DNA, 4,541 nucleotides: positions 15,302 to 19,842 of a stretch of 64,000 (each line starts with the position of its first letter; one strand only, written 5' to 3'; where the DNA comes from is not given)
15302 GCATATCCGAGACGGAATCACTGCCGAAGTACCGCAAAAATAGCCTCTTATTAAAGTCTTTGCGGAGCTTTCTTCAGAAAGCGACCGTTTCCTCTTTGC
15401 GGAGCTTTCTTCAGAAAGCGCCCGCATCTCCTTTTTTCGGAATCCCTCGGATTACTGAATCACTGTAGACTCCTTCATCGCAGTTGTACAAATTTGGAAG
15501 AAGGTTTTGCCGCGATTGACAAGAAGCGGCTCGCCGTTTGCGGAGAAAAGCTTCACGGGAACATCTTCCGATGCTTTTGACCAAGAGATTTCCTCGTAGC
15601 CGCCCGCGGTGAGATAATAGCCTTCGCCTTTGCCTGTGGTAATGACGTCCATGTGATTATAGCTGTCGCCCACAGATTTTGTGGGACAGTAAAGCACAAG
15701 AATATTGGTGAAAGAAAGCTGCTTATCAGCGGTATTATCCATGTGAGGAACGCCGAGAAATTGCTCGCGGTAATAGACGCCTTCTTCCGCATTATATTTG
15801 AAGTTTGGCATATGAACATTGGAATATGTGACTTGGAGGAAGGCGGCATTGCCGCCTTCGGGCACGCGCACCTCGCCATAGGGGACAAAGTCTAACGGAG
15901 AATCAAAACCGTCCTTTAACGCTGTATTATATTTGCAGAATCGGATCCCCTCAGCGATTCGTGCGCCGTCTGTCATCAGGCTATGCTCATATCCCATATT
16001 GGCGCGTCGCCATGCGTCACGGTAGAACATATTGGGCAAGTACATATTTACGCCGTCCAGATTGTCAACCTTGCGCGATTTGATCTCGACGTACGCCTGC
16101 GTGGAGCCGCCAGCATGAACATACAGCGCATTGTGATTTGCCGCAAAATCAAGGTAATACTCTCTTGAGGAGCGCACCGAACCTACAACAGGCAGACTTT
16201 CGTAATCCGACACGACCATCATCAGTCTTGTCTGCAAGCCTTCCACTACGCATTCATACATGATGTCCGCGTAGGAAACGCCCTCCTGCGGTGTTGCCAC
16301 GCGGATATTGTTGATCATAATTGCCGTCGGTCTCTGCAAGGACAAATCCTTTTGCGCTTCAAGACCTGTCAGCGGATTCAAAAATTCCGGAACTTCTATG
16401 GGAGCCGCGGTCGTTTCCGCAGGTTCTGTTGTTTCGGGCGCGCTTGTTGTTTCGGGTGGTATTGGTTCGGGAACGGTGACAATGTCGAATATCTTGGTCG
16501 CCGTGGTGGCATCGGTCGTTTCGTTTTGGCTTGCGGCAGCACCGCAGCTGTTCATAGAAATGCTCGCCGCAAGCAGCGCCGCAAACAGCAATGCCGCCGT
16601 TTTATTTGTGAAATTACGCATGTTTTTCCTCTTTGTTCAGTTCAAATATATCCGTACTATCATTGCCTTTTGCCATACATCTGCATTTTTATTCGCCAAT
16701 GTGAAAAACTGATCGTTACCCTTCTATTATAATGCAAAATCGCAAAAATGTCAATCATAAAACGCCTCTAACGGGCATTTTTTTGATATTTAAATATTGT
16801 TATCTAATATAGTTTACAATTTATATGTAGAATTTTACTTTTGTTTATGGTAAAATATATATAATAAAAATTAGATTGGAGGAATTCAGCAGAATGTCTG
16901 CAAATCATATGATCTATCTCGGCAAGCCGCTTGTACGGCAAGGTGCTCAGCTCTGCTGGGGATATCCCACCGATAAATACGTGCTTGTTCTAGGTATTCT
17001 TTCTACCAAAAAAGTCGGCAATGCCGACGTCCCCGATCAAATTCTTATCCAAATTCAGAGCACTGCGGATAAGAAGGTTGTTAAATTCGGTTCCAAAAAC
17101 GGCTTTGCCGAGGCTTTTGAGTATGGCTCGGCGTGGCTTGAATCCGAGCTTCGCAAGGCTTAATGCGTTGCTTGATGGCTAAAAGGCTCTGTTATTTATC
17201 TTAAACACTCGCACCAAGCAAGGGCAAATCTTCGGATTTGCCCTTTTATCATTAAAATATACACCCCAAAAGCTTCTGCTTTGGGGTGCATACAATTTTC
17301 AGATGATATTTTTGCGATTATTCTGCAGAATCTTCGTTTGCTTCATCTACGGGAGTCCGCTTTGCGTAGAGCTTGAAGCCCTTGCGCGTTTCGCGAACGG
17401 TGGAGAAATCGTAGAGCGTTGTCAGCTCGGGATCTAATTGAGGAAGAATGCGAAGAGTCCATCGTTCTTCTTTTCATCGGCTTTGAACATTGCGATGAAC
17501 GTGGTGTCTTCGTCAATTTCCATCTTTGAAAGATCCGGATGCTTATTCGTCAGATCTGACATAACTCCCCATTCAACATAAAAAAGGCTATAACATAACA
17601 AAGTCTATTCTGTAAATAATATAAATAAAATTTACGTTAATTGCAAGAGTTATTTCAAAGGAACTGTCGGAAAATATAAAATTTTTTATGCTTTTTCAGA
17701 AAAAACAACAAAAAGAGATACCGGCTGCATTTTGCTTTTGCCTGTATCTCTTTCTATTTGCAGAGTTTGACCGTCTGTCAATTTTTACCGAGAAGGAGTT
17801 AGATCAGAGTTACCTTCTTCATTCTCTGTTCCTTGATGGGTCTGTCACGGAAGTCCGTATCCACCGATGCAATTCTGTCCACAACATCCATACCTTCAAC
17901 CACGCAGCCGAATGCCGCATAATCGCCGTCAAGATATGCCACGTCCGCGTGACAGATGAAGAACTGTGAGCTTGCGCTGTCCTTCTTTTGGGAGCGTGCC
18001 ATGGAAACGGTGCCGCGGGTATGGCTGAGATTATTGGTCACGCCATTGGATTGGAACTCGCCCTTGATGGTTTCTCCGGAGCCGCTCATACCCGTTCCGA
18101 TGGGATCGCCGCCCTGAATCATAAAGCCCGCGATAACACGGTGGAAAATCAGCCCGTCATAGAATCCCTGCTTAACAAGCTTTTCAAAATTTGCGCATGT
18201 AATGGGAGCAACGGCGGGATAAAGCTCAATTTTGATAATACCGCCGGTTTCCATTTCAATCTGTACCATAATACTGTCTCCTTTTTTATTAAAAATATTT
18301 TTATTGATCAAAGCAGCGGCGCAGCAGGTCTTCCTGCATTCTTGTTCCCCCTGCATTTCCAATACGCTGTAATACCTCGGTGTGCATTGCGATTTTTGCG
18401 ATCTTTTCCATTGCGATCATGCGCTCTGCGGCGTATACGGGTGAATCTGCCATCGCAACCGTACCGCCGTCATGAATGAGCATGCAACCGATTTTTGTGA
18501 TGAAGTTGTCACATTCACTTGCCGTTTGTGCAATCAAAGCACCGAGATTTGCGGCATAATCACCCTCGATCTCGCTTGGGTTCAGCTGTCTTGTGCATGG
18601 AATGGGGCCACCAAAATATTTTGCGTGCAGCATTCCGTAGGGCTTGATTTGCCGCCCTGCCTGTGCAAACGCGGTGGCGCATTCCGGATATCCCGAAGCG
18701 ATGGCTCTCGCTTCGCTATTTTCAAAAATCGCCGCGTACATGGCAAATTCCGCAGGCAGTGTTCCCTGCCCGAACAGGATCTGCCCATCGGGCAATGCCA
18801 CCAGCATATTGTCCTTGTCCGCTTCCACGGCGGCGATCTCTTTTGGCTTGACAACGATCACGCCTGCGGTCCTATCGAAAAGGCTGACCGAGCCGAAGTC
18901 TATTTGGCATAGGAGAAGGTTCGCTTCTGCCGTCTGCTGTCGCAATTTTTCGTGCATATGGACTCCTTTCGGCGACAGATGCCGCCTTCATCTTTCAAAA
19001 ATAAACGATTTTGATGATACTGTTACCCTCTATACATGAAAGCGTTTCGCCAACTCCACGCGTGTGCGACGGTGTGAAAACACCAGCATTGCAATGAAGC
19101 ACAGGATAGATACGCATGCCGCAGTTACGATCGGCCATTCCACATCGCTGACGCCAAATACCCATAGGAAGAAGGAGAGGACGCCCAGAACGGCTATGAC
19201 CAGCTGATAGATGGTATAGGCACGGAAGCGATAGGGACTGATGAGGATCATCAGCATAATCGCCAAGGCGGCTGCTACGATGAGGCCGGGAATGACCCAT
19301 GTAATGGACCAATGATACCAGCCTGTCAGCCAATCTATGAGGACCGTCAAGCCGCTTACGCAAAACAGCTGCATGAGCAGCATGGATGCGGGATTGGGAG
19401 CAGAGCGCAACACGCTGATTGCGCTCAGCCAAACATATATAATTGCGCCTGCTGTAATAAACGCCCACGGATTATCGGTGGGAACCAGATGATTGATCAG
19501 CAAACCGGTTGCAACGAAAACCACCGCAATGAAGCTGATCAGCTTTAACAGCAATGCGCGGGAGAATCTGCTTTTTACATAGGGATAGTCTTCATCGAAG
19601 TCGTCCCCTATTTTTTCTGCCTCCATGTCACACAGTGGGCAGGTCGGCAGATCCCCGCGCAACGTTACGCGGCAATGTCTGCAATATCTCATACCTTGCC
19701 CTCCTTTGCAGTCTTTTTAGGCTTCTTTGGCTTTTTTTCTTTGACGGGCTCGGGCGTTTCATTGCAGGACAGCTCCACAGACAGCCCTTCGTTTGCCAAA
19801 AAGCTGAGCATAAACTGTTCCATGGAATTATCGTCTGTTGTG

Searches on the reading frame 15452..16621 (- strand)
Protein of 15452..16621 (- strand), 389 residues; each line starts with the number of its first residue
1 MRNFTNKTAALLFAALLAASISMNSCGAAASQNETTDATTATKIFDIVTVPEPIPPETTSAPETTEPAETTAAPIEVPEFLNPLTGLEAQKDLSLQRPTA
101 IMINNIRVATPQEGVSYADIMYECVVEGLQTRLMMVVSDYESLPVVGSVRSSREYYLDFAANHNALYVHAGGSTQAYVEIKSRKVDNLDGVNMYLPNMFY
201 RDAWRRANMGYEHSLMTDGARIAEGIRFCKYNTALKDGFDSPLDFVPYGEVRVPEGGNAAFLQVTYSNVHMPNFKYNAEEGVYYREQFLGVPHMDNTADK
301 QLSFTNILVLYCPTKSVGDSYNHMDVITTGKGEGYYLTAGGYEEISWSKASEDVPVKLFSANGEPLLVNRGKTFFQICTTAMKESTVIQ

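Call 3: search_protein_families(library=pfam, proteins=[window:15452-16621:-])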
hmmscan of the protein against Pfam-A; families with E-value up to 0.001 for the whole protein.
window:15452-16621:- (389 aa): 2 families
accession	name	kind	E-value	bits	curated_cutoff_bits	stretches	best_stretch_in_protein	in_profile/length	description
PF11258.13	DUF3048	-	8.7e-40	136.7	25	1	84-227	1-143/148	Protein of unknown function (DUF3048) N-terminal domain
PF17479.7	DUF3048_C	-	4.5e-27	95.1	25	1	263-374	2-113/114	Protein of unknown function (DUF3048) C-terminal domain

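Call 4: search_protein_families(library=ncbifam, proteins=[window:15452-16621:-])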
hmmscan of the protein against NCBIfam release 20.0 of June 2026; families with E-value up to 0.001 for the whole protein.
window:15452-16621:- (389 aa): 0 families

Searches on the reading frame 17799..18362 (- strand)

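Call 37: search_protein_families(library=pfam, proteins=[window:17799-18362:-])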
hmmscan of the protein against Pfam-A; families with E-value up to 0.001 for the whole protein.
window:17799-18362:- (187 aa): 1 family
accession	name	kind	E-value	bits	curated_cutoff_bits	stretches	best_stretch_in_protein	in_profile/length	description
PF00160.26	Pro_isomerase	-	1.7e-49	168.5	21.7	1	34-185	3-158/159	Cyclophilin type peptidyl-prolyl cis-trans isomerase/CLD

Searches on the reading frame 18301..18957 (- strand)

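Call 37: search_protein_families(library=pfam, proteins=[window:18301-18957:-])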
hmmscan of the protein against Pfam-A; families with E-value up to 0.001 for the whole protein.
window:18301-18957:- (218 aa): 1 family
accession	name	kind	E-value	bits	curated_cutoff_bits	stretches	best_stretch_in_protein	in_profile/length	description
PF00596.27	Aldolase_II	-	7.2e-15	55.8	22.2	1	21-190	20-182/183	Class II Aldolase and Adducin N-terminal domain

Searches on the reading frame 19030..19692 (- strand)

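Call 37: search_protein_families(library=pfam, proteins=[window:19030-19692:-])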
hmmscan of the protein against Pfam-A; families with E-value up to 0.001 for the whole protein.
window:19030-19692:- (220 aa): 1 family
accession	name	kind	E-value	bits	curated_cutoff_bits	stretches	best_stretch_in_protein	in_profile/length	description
PF19845.4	DUF6320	-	8e-47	159.9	29.9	1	36-220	1-186/186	Family of unknown function (DUF6320)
